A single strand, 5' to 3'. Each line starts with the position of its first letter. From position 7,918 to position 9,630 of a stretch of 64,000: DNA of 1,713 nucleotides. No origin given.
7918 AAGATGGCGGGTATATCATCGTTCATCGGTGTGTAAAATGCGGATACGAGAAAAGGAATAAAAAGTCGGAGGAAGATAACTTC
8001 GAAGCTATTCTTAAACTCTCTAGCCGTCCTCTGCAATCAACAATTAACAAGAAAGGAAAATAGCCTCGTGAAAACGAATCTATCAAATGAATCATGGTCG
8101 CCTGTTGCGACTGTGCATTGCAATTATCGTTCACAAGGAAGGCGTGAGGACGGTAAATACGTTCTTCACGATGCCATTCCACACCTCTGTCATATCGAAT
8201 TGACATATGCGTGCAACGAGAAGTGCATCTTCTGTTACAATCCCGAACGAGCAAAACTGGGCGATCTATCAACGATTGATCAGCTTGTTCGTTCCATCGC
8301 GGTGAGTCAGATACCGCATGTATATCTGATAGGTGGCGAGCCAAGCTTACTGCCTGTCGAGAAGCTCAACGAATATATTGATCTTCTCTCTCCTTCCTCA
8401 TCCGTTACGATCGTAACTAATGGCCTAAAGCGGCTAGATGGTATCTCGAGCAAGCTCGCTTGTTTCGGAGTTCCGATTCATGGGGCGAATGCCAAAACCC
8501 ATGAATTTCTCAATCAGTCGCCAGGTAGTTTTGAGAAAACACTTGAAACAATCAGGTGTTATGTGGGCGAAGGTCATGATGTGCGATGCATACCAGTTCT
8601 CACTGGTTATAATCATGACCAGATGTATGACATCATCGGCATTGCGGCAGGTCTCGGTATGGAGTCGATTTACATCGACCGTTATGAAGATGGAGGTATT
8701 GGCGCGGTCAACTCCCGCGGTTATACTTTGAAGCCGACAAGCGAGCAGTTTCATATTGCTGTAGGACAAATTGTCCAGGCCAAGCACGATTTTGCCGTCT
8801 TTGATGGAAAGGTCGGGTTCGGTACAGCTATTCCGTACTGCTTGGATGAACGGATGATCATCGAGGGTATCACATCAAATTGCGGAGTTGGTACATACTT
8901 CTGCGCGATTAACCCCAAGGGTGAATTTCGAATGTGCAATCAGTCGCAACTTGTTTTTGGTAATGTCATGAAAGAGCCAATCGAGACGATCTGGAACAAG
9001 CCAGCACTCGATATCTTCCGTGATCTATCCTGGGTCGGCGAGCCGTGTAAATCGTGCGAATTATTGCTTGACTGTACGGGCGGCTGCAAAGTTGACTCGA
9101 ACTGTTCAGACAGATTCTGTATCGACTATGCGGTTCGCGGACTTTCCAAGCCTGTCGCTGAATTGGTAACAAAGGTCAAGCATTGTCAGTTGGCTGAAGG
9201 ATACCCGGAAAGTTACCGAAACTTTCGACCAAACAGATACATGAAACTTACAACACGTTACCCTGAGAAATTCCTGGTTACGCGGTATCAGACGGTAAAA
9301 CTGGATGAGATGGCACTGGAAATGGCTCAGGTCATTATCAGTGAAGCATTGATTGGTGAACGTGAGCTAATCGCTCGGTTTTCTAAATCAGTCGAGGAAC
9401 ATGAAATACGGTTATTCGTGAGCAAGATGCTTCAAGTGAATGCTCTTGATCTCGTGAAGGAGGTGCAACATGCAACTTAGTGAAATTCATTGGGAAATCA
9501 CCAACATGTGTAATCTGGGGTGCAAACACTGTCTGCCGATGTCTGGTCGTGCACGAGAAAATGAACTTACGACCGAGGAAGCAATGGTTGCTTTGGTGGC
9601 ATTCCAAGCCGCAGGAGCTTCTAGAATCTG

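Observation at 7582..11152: Tandem radical-SAM/SPASM enzyme pair with an RNHCP zinc-ribbon protein and a trailing 51-aa Cys-containing peptide, a candidate peptide or protein maturation cassette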

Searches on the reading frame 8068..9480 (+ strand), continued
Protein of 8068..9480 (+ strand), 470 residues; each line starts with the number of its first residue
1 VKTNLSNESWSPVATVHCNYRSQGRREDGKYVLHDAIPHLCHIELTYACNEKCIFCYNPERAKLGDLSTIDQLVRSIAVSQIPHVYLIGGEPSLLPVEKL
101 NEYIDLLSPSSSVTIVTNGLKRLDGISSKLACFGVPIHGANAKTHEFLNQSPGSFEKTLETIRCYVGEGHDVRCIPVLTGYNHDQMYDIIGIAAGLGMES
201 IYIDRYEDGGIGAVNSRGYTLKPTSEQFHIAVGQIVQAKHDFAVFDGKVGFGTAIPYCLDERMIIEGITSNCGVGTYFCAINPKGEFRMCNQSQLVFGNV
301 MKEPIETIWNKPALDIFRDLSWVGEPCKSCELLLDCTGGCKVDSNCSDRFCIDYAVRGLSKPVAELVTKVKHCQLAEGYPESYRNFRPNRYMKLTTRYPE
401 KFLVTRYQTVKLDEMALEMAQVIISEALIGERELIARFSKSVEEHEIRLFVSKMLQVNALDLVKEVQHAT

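Call 52: fold_search(model_id=the predicted structure, library=pdb)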
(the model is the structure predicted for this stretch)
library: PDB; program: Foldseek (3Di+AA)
matches with E <= 10: 1646; with E <= 0.001: 112
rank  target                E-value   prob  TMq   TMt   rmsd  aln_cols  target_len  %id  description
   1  6efn                  1.4e-13  1.00  0.48  0.59   5.7       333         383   19  Structure of a RiPP maturase, SkfB (released 2018-10-24)
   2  5v1t_A                1.7e-12  1.00  0.49  0.52   5.5       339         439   15  Crystal structure of Streptococcus suis SuiB bound to precursor peptide SuiA (released 2017-08-30)
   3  5v1s_A                2.0e-12  1.00  0.48  0.53   5.3       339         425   15  Crystal structure of Streptococcus suis SuiB bound to S-adenosylmethionine (released 2017-08-30)
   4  5v1q_A                2.5e-12  1.00  0.48  0.52   5.9       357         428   16  Crystal structure of Streptococcus suis SuiB (released 2017-08-30)
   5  5v1q_B                3.5e-12  1.00  0.46  0.49   5.9       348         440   15  Crystal structure of Streptococcus suis SuiB (released 2017-08-30)
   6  7vob                  4.7e-12  1.00  0.43  0.60   4.9       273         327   20  The crystal structure of a Radical SAM Enzyme BlsE involved in the Biosynthesis of Blasticidin S (released 2022-05-04)
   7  4k39_A                5.2e-12  1.00  0.50  0.62   6.5       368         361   16  Native anSMEcpe with bound AdoMet and Cp18Cys peptide (released 2013-05-08)
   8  5v1s_B                2.1e-11  1.00  0.46  0.50   5.6       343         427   14  Crystal structure of Streptococcus suis SuiB bound to S-adenosylmethionine (released 2017-08-30)
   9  5why_A                2.5e-11  1.00  0.49  0.55   6.1       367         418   16  Structural Insights into Thioether Bond Formation in the Biosynthesis of Sactipeptides (released 2017-07-26)
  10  5wgg_A                7.4e-11  1.00  0.45  0.48   6.1       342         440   15  Structural Insights into Thioether Bond Formation in the Biosynthesis of Sactipeptides (released 2017-07-26)
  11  5why_B                1.6e-10  1.00  0.48  0.53   4.8       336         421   16  Structural Insights into Thioether Bond Formation in the Biosynthesis of Sactipeptides (released 2017-07-26)
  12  9dfn                  1.8e-10  1.00  0.44  0.70   3.7       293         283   15  X-ray crystal structure of the second viperin-like enzyme from Trichoderma virens with bound CTP and SAM (released 2025-02-19)
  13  4k36_B                2.2e-10  1.00  0.50  0.63   6.4       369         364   16  His6 tagged anSMEcpe with bound AdoMet (released 2013-05-08)
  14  8hzv_C                2.3e-10  1.00  0.45  0.44   4.9       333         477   14  The crystal structure of a Radical SAM Enzyme DesII (released 2024-07-10)
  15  9dfw_B                4.7e-10  1.00  0.40  0.62   4.5       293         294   15  X-ray crystal structure of an engineered Viperin-like enzyme from T. virens with bound CTP and SAM (released 2025-02-12)
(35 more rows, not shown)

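Call 70: find_related_loci(query=A2, collection=viral_contigs, flank=4000)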
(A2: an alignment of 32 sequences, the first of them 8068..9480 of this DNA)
Query A2 (470 aa) in viral_contigs; peptide patterns used: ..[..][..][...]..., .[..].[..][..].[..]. (x = any residue, [..] = any of these).
39 stretches matched a pattern; 1 encode a relative of the query (tblastn E <= 1e-3); 1 distinct loci.
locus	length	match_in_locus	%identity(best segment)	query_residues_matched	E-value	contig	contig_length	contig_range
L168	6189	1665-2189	22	25-165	2e-5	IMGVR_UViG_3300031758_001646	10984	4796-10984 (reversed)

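Call 71: search_protein_families(library=padloc, proteins=[window:8068-9480:+], max_evalue=0.01)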
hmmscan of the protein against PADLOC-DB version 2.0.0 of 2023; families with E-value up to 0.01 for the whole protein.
window:8068-9480:+ (470 aa): 2 families
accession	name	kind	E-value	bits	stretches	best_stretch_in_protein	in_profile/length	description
PDLC02903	pVip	-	1.5e-09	35.7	1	44-148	5-111/257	Viperins not associated with kinases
PDLC02904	pVip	-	2.7e-06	25.1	1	45-124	9-90/262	Viperins associated with kinases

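Call 80: search_protein_families(library=pfam, proteins=[L099:1572-2897:-], max_evalue=0.01)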
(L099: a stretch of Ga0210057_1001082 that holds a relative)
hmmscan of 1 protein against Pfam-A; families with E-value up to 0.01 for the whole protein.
L099:1572-2897:- (441 aa): 2 families
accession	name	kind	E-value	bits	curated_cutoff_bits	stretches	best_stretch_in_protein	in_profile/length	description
PF04055.27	Radical_SAM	-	4.5e-25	89.2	29.5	1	199-357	4-165/166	Radical SAM superfamily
PF02310.24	B12-binding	-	3.5e-16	59.6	32.1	1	16-128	9-119/121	B12 binding domain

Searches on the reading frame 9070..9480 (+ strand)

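Call 28: search_protein_families(library=pfam, proteins=[window:9070-9480:+], max_evalue=10)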
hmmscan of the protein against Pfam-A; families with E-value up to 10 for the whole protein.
window:9070-9480:+ (136 aa): 1 family
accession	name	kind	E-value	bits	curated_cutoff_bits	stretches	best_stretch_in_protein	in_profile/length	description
PF22885.1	DUF7020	-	0.15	12.8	25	1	61-121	61-120/131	Domain of unknown function (DUF7020)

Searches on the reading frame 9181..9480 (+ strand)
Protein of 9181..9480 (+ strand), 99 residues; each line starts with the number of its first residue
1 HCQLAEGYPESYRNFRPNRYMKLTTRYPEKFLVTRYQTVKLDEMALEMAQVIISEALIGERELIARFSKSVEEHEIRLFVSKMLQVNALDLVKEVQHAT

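Call 56: search_solved_structures(query=A5, max_evalue=10, show_alignments=2)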
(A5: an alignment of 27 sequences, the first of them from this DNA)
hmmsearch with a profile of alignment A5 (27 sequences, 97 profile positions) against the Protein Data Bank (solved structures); distinct sequences matched with E-value up to 10: 2.
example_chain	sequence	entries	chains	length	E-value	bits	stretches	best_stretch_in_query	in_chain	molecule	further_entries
1p6r_A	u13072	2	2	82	0.45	13.7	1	41-94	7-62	Penicillinase repressor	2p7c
3hyi_A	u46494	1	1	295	0.45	13.7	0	18-33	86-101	Protein DUF199/WhiA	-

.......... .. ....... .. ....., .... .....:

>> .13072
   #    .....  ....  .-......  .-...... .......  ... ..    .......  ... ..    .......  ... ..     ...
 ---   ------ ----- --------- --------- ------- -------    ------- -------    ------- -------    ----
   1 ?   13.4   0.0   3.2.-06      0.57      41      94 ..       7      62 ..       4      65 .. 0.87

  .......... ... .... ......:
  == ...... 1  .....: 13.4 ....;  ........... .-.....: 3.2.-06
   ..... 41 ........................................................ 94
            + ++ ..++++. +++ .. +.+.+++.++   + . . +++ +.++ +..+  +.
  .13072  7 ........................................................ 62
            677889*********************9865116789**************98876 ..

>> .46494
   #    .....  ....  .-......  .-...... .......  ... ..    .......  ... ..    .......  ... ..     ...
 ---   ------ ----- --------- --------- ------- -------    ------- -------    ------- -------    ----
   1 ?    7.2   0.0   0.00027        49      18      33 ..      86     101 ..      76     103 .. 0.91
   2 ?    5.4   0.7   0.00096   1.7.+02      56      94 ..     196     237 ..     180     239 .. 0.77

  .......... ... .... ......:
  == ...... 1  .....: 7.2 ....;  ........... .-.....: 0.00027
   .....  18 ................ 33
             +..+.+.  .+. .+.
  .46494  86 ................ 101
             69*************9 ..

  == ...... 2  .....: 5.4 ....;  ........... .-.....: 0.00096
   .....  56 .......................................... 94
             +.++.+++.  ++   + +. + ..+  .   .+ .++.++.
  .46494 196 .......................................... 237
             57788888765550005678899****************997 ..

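Call 57: search_protein_families(library=pfam, alignment_id=A5, max_evalue=10)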
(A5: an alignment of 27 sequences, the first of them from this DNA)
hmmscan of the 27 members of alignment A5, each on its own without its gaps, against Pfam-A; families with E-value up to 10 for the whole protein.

A. member 1, seq(99 aa): 1 family
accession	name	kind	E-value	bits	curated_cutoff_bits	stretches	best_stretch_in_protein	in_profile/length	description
PF22885.1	DUF7020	-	0.11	13.2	25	1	27-84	61-120/131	Domain of unknown function (DUF7020)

B. families by the number of members that match (of 27 scanned): 26 families (the first 25 are shown)
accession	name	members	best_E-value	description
PF22885.1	DUF7020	5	0.00026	Domain of unknown function (DUF7020)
PF25355.1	DUF7882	2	0.047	Domain of unknown function (DUF7882)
PF12258.13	Microcephalin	1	0.0032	Microcephalin protein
PF20473.4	MmeI_Mtase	1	0.0073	MmeI, DNA-methyltransferase domain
PF05402.18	PqqD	1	0.0073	Coenzyme PQQ synthesis protein D (PqqD)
PF22721.1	TBP-TOTE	1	0.008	TATA-binding-like protein domain of the TOTE conflict systems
PF09484.15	Cas_TM1802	1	0.028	CRISPR-associated protein TM1802 (cas_TM1802)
PF14579.12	HHH_6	1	0.03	Helix-hairpin-helix motif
PF22080.2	Dark_CARD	1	0.031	Dark, CARD domain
PF23442.1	DUF7125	1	0.037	Family of unknown function (DUF7125)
PF19662.4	DUF6165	1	0.041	Family of unknown function (DUF6165)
PF09106.17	SelB-wing_2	1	0.045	Elongation factor SelB, winged helix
PF20701.3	HetE-N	1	0.048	Het-E N-terminal domain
PF01029.23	NusB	1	0.048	NusB family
PF17470.7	Gp45_2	1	0.065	Phage gene product 45.2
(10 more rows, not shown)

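Call 58: search_protein_families(library=ncbifam, proteins=[window:9181-9480:+], max_evalue=10)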
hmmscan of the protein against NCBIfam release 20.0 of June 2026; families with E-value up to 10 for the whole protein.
window:9181-9480:+ (99 aa): 0 families
